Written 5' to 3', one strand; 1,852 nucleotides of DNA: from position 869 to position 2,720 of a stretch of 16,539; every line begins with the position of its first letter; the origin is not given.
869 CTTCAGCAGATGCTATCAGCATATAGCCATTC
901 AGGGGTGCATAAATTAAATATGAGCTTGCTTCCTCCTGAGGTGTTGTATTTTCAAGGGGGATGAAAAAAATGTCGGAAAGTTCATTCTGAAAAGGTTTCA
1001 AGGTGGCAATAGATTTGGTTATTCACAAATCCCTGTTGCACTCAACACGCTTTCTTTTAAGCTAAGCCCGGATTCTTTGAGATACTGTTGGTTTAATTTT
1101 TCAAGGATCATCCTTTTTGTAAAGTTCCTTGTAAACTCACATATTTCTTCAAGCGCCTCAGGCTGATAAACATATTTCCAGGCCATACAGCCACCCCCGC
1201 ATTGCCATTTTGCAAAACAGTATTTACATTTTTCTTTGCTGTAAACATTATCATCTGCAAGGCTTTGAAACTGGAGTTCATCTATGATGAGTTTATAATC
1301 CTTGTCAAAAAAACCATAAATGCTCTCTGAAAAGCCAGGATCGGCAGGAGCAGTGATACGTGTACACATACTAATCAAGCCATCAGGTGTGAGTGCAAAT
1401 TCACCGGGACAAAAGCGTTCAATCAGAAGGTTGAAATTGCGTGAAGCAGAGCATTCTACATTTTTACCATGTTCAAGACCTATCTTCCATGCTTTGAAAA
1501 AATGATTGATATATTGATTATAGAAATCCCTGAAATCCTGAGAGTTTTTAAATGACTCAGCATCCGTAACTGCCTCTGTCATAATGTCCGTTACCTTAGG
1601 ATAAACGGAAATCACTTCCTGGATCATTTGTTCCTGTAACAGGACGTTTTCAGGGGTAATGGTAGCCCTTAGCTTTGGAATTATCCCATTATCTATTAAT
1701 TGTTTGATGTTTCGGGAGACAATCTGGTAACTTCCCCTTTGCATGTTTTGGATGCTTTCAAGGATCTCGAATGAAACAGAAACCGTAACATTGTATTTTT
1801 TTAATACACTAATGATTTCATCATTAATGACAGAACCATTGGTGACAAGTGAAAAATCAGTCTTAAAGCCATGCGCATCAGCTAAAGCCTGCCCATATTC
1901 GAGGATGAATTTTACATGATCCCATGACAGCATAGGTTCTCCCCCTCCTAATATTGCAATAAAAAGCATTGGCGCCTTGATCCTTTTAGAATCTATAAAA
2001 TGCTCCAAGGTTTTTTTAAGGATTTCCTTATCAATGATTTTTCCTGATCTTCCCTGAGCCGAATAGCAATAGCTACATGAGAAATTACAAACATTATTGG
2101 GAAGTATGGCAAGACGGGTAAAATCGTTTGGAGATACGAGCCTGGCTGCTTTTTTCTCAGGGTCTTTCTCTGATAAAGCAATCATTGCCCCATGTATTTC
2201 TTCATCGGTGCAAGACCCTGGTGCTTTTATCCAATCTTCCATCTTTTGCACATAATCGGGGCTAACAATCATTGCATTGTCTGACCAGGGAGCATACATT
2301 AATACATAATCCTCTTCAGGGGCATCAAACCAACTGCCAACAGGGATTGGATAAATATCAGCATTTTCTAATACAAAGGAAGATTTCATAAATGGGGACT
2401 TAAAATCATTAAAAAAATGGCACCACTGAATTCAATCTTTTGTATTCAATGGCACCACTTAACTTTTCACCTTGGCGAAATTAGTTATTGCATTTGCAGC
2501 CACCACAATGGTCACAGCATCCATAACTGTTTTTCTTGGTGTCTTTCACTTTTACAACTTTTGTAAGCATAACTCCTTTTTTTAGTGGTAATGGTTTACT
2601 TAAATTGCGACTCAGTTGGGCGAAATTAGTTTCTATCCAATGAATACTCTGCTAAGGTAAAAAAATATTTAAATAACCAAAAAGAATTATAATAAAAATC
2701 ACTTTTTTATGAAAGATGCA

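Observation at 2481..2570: Unannotated 29-aa ORF encoding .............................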

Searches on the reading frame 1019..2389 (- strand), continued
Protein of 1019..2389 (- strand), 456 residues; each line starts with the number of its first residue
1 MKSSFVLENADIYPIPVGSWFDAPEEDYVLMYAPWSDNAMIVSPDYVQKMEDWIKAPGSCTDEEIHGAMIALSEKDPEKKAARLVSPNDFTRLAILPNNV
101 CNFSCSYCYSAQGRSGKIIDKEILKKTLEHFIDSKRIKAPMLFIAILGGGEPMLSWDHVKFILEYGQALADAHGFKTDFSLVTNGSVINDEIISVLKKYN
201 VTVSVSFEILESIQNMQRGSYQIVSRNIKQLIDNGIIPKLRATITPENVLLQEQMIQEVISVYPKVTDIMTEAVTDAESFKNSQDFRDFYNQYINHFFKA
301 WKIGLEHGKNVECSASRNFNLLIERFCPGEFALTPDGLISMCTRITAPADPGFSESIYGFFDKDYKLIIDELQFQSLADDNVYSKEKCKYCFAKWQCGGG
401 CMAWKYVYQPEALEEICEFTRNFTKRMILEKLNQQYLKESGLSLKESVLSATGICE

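Call 97: search_protein_families(library=ncbifam, proteins=[L001:1823-3127:+, L001:3139-4497:+, L001:4494-5864:+, L001:6445-7800:+, L015:10001-11368:+], max_evalue=1e-15)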
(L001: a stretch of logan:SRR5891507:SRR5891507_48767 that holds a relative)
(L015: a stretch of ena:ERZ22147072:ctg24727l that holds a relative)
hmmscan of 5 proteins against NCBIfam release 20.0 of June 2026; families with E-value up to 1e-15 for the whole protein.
L001:1823-3127:+ (434 aa): 8 families
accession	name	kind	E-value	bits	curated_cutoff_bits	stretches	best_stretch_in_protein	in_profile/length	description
TIGR04064.1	rSAM_nif11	equivalog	8.1e-32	110.5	518.7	1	46-218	31-206/459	nif11-like peptide radical SAM maturase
NF047865.1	rSAM_PapB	equivalog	1.8e-30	106.3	340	1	90-403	3-319/330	PapB family radical SAM/SPASM ranthipeptide maturase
NF040492.1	not_ScfB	exception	2.4e-26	92.7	855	1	98-401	103-416/450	ScfB-related radical SAM/SPASM orphan maturase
TIGR03974.1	rSAM_six_Cys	equivalog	7e-26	91.1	425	1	93-401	100-417/451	thioether cross-link-forming SCIFF peptide maturase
TIGR03906.1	quino_hemo_SAM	equivalog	1.8e-24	86.2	453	1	81-423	87-440/467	quinohemoprotein amine dehydrogenase maturation protein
TIGR04068.1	rSAM_ocin_clost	equivalog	6.2e-20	71.5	500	1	92-220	86-215/462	Cys-rich peptide radical SAM maturase CcpM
NF038107.1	rSAM_NF038107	equivalog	1.5e-18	66.9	600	0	87-219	82-216/444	Cys-every-fifth radical SAM/SPASM peptide maturase CefB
TIGR03978.1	rSAM_paired_1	equivalog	1.4e-16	60.4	370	1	89-221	81-213/466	His-Xaa-Ser system radical SAM maturase HxsB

L001:3139-4497:+ (452 aa): 10 families
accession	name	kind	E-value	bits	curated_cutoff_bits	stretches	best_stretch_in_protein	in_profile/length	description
NF047865.1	rSAM_PapB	equivalog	2.7e-34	118.9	340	1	98-405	10-320/330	PapB family radical SAM/SPASM ranthipeptide maturase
TIGR03974.1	rSAM_six_Cys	equivalog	8.1e-27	94.2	425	1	100-414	106-429/451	thioether cross-link-forming SCIFF peptide maturase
TIGR03906.1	quino_hemo_SAM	equivalog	1.8e-26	92.8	453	1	11-404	13-419/467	quinohemoprotein amine dehydrogenase maturation protein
TIGR04064.1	rSAM_nif11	equivalog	5.3e-26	91.3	518.7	1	90-244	77-237/459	nif11-like peptide radical SAM maturase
NF040492.1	not_ScfB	exception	4.9e-23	81.7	855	1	100-412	104-426/450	ScfB-related radical SAM/SPASM orphan maturase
NF038107.1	rSAM_NF038107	equivalog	3e-22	79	600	1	92-404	86-403/444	Cys-every-fifth radical SAM/SPASM peptide maturase CefB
NF041298.1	rSAM_mat_DynA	equivalog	1.3e-20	73.7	450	1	96-419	6-341/356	dynobactin maturation radical SAM/SPASM protein DynA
TIGR04280.1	geopep_mat_rSAM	hypoth_equivalog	4.1e-20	72.1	400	1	23-417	13-408/428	geopeptide radical SAM maturase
TIGR04068.1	rSAM_ocin_clost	equivalog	9.7e-19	67.6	500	1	100-231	93-232/462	Cys-rich peptide radical SAM maturase CcpM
TIGR03978.1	rSAM_paired_1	equivalog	9.6e-18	64.2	370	1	95-255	87-253/466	His-Xaa-Ser system radical SAM maturase HxsB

L001:4494-5864:+ (456 aa): 8 families
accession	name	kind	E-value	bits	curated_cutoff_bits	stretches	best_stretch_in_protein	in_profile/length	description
NF047865.1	rSAM_PapB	equivalog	5.8e-34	117.8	340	1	93-415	2-327/330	PapB family radical SAM/SPASM ranthipeptide maturase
TIGR04064.1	rSAM_nif11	equivalog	2e-24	86.1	518.7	1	85-223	69-207/459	nif11-like peptide radical SAM maturase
TIGR03974.1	rSAM_six_Cys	equivalog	4.5e-23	81.8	425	0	72-225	67-229/451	thioether cross-link-forming SCIFF peptide maturase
TIGR03906.1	quino_hemo_SAM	equivalog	4.2e-22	78.4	453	1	91-223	91-224/467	quinohemoprotein amine dehydrogenase maturation protein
TIGR04068.1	rSAM_ocin_clost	equivalog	4.6e-19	68.6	500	1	84-223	73-214/462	Cys-rich peptide radical SAM maturase CcpM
NF038107.1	rSAM_NF038107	equivalog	3.5e-18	65.6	600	0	72-225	63-217/444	Cys-every-fifth radical SAM/SPASM peptide maturase CefB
NF040492.1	not_ScfB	exception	1.3e-16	60.6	855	1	101-415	102-426/450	ScfB-related radical SAM/SPASM orphan maturase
TIGR03978.1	rSAM_paired_1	equivalog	5.5e-16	58.4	370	1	82-237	70-230/466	His-Xaa-Ser system radical SAM maturase HxsB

L001:6445-7800:+ (451 aa): 8 families
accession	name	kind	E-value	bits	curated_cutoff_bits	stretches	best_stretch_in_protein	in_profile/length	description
NF047865.1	rSAM_PapB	equivalog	1.1e-28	100.4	340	1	92-411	3-325/330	PapB family radical SAM/SPASM ranthipeptide maturase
TIGR03974.1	rSAM_six_Cys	equivalog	2.7e-25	89.1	425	1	57-220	61-226/451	thioether cross-link-forming SCIFF peptide maturase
TIGR04064.1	rSAM_nif11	equivalog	2.8e-25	89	518.7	1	25-220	11-206/459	nif11-like peptide radical SAM maturase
NF038107.1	rSAM_NF038107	equivalog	3.2e-19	69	600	0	92-220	85-215/444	Cys-every-fifth radical SAM/SPASM peptide maturase CefB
TIGR03906.1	quino_hemo_SAM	equivalog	9.9e-19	67.3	453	0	10-220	13-223/467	quinohemoprotein amine dehydrogenase maturation protein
NF041298.1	rSAM_mat_DynA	equivalog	4.5e-18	65.4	450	0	96-254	5-168/356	dynobactin maturation radical SAM/SPASM protein DynA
NF040492.1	not_ScfB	exception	2.7e-17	62.8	855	0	39-217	38-221/450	ScfB-related radical SAM/SPASM orphan maturase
TIGR03978.1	rSAM_paired_1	equivalog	2.8e-16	59.3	370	1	22-257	8-254/466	His-Xaa-Ser system radical SAM maturase HxsB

L015:10001-11368:+ (455 aa): 8 families
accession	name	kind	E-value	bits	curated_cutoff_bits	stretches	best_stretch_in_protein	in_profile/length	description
NF047865.1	rSAM_PapB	equivalog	6.5e-32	111.1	340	1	99-408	9-321/330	PapB family radical SAM/SPASM ranthipeptide maturase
TIGR04064.1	rSAM_nif11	equivalog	1.1e-25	90.3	518.7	1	56-234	43-225/459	nif11-like peptide radical SAM maturase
TIGR03906.1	quino_hemo_SAM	equivalog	2.9e-25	88.8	453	1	14-222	14-230/467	quinohemoprotein amine dehydrogenase maturation protein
NF040492.1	not_ScfB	exception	3.5e-25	88.8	855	1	101-423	103-438/450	ScfB-related radical SAM/SPASM orphan maturase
TIGR03974.1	rSAM_six_Cys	equivalog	6.5e-25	87.9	425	1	102-416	106-432/451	thioether cross-link-forming SCIFF peptide maturase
TIGR03978.1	rSAM_paired_1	equivalog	5.4e-20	71.6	370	1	89-262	78-258/466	His-Xaa-Ser system radical SAM maturase HxsB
TIGR04463.1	rSAM_vs_C_rich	equivalog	7.4e-17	61.2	525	0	88-264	77-259/438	TIGR04463 family radical SAM/SPASM RiPP maturase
TIGR04068.1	rSAM_ocin_clost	equivalog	7.7e-16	58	500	1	86-233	77-232/462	Cys-rich peptide radical SAM maturase CcpM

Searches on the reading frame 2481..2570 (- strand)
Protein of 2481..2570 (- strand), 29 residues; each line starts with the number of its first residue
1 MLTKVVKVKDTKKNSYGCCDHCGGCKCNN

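Call 6: search_protein_families(library=ncbifam, proteins=[window:2481-2570:-], max_evalue=1)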
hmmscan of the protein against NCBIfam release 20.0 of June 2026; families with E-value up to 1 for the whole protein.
window:2481-2570:- (29 aa): 0 families

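Call 10: search_protein_families(library=pfam, proteins=[window:2481-2570:-], max_evalue=0.01)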
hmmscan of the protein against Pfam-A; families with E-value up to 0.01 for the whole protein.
window:2481-2570:- (29 aa): 0 families

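Call 25: find_related_loci(query=A1, collection=metagenome_contigs, flank=10000)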
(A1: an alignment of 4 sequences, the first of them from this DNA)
Query A1 (29 aa) in metagenome_contigs; peptide patterns used: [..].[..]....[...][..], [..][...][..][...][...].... (x = any residue, [..] = any of these).
191 stretches matched a pattern; 6 encode a relative of the query (tblastn E <= 1e-3); 6 distinct loci.
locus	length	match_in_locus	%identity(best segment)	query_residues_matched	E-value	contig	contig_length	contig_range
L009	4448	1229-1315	83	1-29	1e-13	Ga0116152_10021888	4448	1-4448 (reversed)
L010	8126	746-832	83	1-29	4e-5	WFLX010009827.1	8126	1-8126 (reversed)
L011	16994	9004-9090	83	1-29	6e-5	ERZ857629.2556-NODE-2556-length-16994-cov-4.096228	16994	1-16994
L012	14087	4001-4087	83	1-29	6e-5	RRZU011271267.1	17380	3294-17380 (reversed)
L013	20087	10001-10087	83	1-29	6e-5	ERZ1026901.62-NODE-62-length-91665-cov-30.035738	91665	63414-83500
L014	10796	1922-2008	83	1-29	6e-5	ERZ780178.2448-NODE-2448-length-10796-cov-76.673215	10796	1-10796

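Call 85: list_cluster_members(proteins=[window:2484-2570:-, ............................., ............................, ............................, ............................, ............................, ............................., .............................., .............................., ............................])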
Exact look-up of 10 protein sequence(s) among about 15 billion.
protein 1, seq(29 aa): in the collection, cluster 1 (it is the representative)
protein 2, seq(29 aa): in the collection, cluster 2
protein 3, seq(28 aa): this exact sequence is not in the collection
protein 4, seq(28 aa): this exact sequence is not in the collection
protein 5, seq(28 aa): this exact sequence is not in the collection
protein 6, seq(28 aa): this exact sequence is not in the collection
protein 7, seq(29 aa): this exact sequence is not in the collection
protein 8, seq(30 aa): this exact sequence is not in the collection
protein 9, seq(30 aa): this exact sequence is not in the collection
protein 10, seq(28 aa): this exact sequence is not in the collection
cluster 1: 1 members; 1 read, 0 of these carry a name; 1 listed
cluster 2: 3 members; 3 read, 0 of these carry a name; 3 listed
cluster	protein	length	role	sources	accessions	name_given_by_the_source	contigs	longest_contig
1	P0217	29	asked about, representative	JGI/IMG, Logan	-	-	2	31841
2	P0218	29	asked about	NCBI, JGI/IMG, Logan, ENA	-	-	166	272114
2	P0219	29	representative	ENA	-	-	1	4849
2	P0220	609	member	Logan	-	-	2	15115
